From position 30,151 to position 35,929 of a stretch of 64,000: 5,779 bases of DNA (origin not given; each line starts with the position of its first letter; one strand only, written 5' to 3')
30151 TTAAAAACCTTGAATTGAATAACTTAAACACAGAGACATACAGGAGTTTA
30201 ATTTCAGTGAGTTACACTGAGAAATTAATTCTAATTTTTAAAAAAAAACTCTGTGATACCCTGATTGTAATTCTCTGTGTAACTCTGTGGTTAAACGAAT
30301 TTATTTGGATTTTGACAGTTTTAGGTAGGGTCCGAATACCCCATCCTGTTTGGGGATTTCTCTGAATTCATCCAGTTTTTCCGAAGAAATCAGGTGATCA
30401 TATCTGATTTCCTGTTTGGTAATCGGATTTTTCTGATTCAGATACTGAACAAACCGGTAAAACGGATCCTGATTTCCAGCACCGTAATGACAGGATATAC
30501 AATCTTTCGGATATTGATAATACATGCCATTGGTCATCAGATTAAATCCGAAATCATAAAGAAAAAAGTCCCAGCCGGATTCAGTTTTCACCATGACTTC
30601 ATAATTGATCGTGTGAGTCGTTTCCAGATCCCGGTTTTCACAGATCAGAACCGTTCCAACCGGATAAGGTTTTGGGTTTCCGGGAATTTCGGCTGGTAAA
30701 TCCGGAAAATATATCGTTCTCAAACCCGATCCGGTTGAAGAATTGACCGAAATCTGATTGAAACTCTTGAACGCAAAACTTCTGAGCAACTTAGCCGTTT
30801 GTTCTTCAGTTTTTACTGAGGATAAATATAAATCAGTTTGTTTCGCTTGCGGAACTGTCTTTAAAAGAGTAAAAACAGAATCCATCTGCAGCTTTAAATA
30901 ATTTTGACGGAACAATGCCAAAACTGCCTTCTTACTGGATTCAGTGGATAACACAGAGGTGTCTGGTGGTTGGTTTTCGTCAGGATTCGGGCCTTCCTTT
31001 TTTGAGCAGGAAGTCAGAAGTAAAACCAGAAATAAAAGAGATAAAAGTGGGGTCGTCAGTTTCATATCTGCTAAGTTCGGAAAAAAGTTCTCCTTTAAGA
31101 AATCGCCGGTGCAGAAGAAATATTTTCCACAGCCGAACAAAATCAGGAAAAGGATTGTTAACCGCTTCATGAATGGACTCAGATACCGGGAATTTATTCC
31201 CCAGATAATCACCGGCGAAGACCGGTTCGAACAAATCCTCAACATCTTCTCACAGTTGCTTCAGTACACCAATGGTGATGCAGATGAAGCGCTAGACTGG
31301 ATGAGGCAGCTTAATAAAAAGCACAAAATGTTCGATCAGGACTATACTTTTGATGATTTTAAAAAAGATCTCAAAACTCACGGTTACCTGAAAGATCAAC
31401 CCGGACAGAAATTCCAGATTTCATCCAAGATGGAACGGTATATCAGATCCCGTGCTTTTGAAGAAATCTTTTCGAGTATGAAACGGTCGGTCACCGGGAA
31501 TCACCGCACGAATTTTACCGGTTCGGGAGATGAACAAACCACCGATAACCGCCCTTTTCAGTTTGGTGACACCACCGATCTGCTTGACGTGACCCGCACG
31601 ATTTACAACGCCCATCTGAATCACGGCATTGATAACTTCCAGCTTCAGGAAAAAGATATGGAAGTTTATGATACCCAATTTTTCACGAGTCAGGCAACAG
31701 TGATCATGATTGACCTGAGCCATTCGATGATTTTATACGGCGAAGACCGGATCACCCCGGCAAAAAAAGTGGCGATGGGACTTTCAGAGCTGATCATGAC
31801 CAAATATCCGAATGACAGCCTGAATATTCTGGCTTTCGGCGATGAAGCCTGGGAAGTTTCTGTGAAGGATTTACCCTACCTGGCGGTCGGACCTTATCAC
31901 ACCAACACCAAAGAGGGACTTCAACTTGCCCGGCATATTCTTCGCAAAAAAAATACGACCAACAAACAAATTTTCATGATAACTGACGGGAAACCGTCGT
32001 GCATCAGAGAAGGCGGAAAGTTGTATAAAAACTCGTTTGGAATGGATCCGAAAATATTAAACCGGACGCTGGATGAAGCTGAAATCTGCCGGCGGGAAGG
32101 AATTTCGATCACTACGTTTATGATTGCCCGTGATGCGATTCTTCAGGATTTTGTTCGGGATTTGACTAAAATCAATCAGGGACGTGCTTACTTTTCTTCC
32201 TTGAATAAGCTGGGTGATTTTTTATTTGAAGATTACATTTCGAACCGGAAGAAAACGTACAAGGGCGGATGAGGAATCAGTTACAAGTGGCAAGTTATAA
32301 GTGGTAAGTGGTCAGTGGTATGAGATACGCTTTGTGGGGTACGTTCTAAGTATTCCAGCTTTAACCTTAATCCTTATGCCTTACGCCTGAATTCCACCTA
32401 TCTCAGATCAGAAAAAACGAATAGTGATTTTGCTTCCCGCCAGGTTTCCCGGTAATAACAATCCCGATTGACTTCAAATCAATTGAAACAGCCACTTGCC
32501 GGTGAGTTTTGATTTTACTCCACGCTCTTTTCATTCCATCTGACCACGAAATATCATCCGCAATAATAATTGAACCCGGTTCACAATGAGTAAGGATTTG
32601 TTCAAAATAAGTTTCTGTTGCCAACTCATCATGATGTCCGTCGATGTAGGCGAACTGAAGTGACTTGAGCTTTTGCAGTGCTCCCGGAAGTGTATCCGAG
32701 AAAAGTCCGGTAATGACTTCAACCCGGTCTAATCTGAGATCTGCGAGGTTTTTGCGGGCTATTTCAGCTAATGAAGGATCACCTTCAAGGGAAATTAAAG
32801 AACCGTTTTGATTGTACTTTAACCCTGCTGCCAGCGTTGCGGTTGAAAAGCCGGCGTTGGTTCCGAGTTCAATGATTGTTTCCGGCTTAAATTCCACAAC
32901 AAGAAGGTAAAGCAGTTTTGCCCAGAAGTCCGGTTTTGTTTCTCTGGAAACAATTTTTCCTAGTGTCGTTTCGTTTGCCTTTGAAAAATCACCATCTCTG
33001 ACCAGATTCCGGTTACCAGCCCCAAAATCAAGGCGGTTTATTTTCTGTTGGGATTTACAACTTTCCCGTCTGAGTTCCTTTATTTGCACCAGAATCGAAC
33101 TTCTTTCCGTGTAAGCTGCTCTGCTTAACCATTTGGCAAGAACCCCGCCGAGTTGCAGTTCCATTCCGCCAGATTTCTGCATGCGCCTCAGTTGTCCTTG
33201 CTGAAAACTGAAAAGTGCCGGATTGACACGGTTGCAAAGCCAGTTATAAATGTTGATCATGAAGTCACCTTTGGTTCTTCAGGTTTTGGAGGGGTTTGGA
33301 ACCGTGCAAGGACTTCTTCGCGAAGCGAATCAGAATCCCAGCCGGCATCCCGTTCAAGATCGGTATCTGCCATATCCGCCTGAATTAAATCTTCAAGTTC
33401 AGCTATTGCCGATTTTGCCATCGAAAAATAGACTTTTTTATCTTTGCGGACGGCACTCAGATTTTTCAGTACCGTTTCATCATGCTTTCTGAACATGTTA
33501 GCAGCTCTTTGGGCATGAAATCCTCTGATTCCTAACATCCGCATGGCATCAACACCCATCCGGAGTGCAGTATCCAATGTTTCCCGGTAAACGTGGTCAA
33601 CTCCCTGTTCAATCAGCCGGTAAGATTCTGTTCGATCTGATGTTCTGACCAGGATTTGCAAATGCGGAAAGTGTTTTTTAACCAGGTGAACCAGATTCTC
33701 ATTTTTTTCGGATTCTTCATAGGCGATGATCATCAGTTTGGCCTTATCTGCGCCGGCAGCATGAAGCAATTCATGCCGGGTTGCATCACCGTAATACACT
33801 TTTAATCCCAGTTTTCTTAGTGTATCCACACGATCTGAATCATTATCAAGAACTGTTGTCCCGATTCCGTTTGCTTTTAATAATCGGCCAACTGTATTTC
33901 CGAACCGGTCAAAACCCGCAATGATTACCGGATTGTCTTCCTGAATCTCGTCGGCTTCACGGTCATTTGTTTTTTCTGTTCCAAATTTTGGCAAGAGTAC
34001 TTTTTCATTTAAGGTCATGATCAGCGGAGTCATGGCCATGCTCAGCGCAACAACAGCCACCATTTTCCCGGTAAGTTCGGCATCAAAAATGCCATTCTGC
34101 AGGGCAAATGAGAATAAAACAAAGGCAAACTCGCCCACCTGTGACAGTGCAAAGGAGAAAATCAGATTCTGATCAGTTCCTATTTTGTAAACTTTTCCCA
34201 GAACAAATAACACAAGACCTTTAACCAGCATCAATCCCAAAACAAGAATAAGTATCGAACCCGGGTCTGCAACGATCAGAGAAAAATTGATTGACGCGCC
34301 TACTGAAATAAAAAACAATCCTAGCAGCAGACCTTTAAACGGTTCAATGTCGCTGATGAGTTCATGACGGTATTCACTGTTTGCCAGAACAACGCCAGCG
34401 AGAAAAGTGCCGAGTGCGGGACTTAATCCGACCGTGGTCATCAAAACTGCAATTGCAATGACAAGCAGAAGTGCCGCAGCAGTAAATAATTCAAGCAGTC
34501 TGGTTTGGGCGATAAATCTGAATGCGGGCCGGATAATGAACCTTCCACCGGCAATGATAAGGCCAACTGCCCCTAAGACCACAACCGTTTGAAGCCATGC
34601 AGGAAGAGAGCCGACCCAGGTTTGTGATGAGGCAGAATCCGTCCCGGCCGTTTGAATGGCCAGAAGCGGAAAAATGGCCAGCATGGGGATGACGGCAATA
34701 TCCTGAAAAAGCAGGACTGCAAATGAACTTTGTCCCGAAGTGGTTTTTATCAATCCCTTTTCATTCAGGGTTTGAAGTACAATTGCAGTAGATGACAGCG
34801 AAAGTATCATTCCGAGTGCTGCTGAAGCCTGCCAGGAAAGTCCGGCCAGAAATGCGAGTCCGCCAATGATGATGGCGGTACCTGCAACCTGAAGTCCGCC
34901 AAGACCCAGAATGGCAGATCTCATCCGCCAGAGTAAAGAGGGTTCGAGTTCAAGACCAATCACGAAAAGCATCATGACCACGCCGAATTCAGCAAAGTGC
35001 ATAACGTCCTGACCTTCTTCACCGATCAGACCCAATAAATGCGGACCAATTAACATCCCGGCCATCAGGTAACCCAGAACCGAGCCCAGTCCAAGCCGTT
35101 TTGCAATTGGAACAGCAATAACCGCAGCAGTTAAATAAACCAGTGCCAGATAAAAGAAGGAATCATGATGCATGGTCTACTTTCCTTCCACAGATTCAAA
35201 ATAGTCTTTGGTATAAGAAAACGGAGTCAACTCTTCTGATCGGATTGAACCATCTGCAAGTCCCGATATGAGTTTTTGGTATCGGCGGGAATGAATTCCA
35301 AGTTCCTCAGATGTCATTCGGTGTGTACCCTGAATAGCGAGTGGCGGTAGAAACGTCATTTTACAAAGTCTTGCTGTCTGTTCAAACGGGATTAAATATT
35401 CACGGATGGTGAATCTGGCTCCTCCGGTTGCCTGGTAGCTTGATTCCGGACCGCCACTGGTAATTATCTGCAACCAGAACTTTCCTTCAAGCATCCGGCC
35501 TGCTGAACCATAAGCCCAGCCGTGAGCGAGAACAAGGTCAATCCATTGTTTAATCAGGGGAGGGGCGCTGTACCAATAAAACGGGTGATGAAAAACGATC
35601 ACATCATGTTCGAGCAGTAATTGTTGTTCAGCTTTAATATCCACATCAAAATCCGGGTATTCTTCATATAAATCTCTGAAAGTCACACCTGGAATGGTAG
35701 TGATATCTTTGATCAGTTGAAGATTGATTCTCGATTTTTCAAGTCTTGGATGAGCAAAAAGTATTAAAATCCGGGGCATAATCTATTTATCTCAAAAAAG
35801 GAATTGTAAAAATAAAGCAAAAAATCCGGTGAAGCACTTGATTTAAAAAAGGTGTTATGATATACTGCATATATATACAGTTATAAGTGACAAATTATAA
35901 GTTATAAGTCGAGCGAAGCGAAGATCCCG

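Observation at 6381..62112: Window-wide system of degenerate 7-nt tandem tracts at gene ends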

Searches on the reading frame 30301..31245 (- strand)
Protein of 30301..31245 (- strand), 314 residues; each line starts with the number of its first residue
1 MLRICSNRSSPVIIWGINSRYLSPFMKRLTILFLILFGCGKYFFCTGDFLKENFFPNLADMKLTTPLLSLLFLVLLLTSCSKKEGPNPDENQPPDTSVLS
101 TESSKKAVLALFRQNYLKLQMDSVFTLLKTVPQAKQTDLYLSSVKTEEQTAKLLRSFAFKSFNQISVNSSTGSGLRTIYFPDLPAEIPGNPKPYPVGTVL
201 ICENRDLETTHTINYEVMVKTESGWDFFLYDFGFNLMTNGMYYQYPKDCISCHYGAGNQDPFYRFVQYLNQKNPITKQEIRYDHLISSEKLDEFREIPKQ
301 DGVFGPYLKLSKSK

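Call 14: search_protein_families(library=pfam, proteins=[window:30301-31245:-])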
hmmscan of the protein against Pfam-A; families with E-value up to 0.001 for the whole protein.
window:30301-31245:- (314 aa): 1 family
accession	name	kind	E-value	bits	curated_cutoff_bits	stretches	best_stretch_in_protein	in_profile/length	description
PF16694.10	Cytochrome_P460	-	0.00072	20.4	27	0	167-261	14-122/125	Cytochrome P460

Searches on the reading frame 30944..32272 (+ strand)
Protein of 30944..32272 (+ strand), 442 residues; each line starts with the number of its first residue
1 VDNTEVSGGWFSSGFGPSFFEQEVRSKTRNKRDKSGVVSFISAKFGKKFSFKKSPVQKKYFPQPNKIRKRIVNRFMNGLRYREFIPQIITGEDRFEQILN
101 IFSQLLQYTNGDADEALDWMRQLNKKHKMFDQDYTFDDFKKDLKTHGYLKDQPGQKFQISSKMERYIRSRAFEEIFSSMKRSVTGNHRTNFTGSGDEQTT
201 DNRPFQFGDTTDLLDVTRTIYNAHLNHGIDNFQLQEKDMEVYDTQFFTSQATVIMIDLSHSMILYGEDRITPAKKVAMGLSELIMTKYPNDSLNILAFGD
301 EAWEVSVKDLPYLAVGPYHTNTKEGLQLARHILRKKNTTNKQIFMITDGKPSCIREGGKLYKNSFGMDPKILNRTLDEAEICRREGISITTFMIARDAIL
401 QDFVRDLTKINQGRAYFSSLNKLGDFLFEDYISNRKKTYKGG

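Call 27: search_protein_families(library=pfam, proteins=[window:30944-32272:+])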
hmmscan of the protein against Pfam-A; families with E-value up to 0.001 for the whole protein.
window:30944-32272:+ (442 aa): 1 family
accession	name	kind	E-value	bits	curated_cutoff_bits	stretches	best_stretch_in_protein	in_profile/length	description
PF13519.12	VWA_2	-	3.2e-08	34.6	27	1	252-350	1-107/107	von Willebrand factor type A domain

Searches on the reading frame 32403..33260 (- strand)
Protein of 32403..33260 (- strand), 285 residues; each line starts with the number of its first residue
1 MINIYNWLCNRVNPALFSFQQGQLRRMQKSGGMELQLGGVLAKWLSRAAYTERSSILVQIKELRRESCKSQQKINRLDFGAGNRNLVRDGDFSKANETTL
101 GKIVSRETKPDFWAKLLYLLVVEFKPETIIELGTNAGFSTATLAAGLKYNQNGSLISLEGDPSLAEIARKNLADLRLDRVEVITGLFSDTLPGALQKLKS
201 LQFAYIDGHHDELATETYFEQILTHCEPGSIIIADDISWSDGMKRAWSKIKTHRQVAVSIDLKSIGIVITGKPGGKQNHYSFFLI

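Call 27: search_protein_families(library=pfam, proteins=[window:32403-33260:-])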
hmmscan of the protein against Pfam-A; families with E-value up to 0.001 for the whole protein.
window:32403-33260:- (285 aa): 5 families
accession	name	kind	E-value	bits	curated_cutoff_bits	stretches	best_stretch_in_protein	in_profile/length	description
PF13578.12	Methyltransf_24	-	2.8e-18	67.2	26.3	1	130-237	1-105/105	Methyltransferase domain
PF01596.23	Methyltransf_3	-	2.9e-07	30.4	22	1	114-241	33-159/204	O-methyltransferase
PF05711.17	TylF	-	7.8e-07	29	23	1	174-259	169-251/264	Macrocin-O-methyltransferase (TylF)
PF13847.12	Methyltransf_31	-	2.3e-05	24.5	27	1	127-239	5-114/145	Methyltransferase domain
PF01135.25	PCMT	-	0.00014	22.1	20.3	1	110-185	59-131/210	Protein-L-isoaspartate(D-aspartate) O-methyltransferase (PCMT)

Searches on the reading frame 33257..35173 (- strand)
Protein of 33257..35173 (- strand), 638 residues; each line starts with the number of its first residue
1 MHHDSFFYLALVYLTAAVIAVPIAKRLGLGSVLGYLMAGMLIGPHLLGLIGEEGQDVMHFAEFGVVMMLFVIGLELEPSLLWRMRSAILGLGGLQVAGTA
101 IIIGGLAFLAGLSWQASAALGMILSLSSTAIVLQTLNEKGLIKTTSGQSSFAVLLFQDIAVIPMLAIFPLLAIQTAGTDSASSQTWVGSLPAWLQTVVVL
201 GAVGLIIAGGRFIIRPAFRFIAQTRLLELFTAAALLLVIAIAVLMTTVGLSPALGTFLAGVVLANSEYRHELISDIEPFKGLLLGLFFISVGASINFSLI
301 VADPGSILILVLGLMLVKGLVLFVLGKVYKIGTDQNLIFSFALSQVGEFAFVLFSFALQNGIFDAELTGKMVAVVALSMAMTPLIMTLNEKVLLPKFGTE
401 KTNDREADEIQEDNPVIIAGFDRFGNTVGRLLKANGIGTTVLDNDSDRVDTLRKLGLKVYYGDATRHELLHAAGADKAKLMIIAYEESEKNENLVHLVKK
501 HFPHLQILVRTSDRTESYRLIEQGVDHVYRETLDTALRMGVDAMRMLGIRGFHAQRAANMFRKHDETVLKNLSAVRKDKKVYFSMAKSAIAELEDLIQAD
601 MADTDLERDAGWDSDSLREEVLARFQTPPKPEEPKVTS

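Call 27: search_protein_families(library=pfam, proteins=[window:33257-35173:-])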
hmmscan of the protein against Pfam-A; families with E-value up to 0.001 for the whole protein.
window:33257-35173:- (638 aa): 2 families
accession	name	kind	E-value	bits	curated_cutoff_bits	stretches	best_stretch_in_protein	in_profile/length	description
PF00999.27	Na_H_Exchanger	-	1.8e-59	201.9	26.2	1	15-383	3-366/375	Sodium/hydrogen exchanger, transmembrane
PF02254.24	TrkA_N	-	7.7e-25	87.9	23.8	1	416-529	1-114/116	TrkA-N domain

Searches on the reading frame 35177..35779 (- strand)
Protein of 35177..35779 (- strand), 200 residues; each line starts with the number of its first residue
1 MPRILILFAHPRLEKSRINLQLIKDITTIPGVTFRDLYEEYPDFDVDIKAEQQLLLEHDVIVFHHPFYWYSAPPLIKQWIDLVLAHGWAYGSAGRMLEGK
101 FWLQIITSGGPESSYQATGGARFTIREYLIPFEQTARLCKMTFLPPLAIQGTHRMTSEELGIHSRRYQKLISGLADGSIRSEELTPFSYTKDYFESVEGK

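Call 27: search_protein_families(library=pfam, proteins=[window:35177-35779:-])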
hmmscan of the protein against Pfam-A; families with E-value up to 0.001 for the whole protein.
window:35177-35779:- (200 aa): 2 families
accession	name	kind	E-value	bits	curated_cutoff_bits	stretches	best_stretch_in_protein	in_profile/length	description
PF02525.22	Flavodoxin_2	-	1.8e-45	155.6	27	1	3-168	2-195/198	Flavodoxin-like fold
PF03358.20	FMN_red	-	1.1e-06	28.7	24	1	9-116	23-123/152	NADPH-dependent FMN reductase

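Call 85: find_encoding_contigs(protein=window:35177-35779:-, flank=1500, max_places=10)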
Protein window:35177-35779:- (200 aa): 1 contig read that carries it; 1 place shown.
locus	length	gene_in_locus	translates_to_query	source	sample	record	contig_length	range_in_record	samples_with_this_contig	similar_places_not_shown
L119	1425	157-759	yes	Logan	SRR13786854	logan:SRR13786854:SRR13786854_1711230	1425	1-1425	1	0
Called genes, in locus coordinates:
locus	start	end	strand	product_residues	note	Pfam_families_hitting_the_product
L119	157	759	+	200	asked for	PF02525:Flavodoxin_2, PF03358:FMN_red (weak)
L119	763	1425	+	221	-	?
